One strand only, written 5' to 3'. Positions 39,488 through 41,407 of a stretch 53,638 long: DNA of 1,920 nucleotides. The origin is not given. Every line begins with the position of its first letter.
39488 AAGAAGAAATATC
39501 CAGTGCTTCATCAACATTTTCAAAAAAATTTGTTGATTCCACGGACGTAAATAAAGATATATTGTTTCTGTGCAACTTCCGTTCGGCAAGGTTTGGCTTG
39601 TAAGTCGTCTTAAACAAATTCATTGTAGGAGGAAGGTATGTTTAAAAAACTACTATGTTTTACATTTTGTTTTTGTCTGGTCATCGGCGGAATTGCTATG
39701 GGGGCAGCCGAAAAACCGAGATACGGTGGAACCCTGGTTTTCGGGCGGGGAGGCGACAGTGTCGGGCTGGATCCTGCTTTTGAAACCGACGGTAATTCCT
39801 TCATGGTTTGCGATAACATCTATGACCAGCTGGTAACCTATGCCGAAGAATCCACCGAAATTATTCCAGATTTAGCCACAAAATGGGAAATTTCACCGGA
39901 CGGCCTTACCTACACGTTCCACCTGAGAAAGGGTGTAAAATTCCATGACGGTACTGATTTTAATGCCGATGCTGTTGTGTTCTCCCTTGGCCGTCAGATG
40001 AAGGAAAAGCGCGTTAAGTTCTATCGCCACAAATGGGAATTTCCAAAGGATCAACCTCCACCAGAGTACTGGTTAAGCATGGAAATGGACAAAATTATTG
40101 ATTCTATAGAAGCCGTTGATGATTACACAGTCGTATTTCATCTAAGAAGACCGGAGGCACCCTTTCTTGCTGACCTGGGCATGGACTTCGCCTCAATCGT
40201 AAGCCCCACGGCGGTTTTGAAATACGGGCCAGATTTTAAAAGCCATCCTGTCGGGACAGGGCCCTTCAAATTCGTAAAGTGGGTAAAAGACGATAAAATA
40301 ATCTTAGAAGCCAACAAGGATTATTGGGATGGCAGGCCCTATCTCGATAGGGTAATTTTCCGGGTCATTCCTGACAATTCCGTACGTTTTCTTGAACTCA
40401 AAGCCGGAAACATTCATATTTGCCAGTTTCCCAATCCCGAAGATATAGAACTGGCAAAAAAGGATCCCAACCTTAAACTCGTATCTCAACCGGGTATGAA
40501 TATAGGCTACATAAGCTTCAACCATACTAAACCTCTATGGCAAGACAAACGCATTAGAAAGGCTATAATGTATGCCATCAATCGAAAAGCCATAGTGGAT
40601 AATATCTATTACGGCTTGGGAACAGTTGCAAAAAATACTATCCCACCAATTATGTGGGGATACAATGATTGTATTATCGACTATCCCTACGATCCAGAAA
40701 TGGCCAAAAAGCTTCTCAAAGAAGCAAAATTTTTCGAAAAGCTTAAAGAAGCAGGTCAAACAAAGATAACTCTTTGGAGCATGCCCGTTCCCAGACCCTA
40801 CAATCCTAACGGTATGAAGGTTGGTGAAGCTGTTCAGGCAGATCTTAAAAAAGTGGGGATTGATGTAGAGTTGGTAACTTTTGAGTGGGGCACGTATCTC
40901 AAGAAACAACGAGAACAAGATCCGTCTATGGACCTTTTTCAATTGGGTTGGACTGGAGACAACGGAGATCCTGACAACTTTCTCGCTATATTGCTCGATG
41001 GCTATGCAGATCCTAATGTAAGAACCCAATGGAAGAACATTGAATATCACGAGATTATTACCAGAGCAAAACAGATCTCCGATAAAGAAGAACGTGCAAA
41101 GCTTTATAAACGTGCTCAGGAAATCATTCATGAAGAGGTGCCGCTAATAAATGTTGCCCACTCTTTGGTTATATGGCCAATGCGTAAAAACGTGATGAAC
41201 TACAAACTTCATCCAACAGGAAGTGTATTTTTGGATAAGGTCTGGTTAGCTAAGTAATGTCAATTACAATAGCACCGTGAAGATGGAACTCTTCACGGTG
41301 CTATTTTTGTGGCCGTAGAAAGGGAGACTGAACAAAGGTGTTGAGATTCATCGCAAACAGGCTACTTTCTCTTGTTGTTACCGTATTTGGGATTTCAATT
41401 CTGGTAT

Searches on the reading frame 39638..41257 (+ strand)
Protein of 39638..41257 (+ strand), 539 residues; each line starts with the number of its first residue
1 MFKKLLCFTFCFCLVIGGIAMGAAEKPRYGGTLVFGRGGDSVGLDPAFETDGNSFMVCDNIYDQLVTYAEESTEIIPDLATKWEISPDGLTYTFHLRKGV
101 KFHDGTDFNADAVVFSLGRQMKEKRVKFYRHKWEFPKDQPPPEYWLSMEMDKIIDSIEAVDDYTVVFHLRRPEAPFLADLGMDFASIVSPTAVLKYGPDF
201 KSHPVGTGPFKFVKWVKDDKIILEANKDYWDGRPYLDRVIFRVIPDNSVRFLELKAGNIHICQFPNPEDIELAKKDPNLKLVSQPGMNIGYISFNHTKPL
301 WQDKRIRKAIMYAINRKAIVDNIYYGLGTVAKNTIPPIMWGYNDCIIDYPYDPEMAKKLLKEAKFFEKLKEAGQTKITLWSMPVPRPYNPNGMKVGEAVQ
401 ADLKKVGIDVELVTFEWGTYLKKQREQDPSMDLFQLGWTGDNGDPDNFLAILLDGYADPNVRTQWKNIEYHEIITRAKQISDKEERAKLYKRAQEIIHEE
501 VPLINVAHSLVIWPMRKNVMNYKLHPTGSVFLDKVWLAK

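Call 82: search_protein_families(library=pfam, proteins=[window:39638-41257:+], max_evalue=0.00001)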
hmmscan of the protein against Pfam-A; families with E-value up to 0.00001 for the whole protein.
window:39638-41257:+ (539 aa): 1 family
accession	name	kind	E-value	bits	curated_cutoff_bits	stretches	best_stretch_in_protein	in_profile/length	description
PF00496.27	SBP_bac_5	-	7.5e-114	381.1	32.4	1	74-456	1-364/368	Bacterial extracellular solute-binding proteins, family 5 Middle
